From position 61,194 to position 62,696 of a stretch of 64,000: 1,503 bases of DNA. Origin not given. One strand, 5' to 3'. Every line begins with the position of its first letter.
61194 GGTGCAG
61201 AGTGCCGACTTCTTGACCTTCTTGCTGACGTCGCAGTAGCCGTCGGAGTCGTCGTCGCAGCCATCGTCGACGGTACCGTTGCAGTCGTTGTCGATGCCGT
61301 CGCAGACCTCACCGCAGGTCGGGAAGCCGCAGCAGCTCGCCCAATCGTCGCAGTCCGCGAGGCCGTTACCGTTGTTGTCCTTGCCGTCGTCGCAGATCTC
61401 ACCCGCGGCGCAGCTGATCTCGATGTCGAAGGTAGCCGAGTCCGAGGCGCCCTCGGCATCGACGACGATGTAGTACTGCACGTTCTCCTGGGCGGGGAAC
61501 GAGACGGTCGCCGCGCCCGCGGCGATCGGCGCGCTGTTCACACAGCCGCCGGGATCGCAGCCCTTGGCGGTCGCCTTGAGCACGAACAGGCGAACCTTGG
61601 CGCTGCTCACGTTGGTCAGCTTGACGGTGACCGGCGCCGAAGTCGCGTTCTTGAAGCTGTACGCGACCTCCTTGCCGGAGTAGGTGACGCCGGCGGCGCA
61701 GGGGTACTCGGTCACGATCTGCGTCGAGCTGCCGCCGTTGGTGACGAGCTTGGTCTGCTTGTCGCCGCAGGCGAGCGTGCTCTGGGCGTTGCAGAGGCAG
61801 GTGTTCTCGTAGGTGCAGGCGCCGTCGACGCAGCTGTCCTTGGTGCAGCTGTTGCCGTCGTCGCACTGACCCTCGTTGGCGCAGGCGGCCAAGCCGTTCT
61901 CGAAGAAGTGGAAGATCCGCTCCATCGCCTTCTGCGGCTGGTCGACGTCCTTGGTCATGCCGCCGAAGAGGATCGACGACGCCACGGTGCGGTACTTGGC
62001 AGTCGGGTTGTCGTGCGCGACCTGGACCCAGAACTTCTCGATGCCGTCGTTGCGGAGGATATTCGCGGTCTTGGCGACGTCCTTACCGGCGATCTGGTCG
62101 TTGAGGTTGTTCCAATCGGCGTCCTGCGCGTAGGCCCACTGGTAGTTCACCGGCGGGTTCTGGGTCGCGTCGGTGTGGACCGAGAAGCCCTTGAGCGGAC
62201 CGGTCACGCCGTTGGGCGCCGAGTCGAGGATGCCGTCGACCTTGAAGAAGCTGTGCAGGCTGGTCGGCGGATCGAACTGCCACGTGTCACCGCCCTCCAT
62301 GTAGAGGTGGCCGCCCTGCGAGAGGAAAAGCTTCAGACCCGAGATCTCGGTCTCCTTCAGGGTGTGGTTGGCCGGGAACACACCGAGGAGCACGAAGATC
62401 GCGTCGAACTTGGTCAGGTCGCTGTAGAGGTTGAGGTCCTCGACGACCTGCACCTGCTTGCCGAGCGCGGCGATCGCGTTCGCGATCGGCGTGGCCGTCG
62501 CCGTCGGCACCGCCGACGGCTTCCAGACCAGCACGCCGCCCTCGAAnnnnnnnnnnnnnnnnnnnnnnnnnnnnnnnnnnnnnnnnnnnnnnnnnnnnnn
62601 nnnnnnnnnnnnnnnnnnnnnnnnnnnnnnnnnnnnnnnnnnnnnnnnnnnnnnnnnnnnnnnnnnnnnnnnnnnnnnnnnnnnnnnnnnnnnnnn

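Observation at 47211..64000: Giant (>16.8 kb, >5590 codon) secreted mosaic protein gene running off the window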

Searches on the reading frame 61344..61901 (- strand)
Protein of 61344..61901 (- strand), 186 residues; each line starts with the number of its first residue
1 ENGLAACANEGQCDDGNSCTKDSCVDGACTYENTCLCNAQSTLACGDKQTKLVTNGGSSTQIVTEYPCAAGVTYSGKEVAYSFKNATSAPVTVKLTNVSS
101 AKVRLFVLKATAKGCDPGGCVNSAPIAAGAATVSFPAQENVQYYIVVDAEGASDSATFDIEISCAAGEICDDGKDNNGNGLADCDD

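Call 10: search_protein_families(library=pfam, proteins=[window:61344-61901:-], max_evalue=5)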
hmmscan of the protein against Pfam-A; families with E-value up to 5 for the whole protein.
window:61344-61901:- (186 aa): 2 families
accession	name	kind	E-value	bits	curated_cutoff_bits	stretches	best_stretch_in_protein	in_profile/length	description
PF04151.21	PPC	-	0.0022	19.2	25.9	1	81-148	5-69/70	Bacterial pre-peptidase C-terminal domain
PF21327.3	GspA_C39-like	-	0.2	12.5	27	1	30-74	14-58/97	GspA, peptidase C39-like domain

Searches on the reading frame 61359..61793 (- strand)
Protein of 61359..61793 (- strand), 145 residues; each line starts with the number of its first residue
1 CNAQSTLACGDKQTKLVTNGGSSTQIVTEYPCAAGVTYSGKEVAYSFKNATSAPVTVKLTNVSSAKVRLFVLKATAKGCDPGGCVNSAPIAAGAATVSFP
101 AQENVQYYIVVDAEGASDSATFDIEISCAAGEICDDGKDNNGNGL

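Call 65: search_protein_families(library=pfam, alignment_id=A5, max_evalue=1)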
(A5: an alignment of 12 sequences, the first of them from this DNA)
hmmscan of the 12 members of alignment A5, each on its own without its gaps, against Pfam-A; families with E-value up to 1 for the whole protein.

A. member 1, seq(145 aa): 1 family
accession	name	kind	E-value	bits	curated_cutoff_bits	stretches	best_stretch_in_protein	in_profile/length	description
PF04151.21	PPC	-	0.0015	19.8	25.9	1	45-112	5-69/70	Bacterial pre-peptidase C-terminal domain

B. families by the number of members that match (of 12 scanned): 10 families
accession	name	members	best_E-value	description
PF04151.21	PPC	5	5.5e-07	Bacterial pre-peptidase C-terminal domain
PF10342.15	Kre9_KNH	2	0.0084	Kre9/KNH-like N-terminal Ig-like domain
PF11032.14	ApoM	1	0.045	ApoM domain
PF14495.11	Cytochrom_C550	1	0.095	Cytochrome c-550 domain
PF14545.12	DBB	1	0.1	Dof, BCAP, and BANK (DBB) motif,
PF22555.1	DAM-like-phage1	1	0.13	Phage DNA Adenine Methylase-like domain 1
PF21760.3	SecD_1st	1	0.16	Protein translocase subunit SecDF, P1 domain, N-terminal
PF18925.5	DUF5675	1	0.16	Family of unknown function (DUF5675)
PF17963.7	Big_9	1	0.18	Bacterial Ig domain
PF06868.16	DUF1257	1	0.24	Protein of unknown function (DUF1257)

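Call 66: search_solved_structures(query=A5, max_evalue=10)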
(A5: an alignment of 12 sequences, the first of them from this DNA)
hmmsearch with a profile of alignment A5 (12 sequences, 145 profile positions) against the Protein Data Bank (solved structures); distinct sequences matched with E-value up to 10: 2.
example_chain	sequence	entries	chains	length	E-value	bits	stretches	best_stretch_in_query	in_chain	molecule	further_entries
6rwk_A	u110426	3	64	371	0.037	17.3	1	46-138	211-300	Protein MxiG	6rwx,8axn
1ma3_A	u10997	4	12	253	2.1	11.6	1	73-133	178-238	Transcriptional regulatory protein, Sir2 family | NAD-dependent deacetylase 2 | NAD-dependent protein deacylase 2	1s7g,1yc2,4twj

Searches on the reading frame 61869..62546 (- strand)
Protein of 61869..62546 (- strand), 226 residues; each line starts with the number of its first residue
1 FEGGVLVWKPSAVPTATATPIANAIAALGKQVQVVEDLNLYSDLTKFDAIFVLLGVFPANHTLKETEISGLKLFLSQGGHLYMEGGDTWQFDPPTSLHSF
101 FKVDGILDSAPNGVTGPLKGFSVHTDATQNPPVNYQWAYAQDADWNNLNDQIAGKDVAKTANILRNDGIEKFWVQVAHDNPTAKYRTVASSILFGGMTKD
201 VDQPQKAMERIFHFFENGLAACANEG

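Call 10: search_protein_families(library=pfam, proteins=[window:61869-62546:-], max_evalue=5)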
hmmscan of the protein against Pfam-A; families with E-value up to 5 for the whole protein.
window:61869-62546:- (226 aa): 0 families

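Call 58: find_homologous_proteins(query=window:61869-62546:-, max_evalue=0.001)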
Query window:61869-62546:-: 147 candidates shared short words with the query, none scored E <= 0.001.
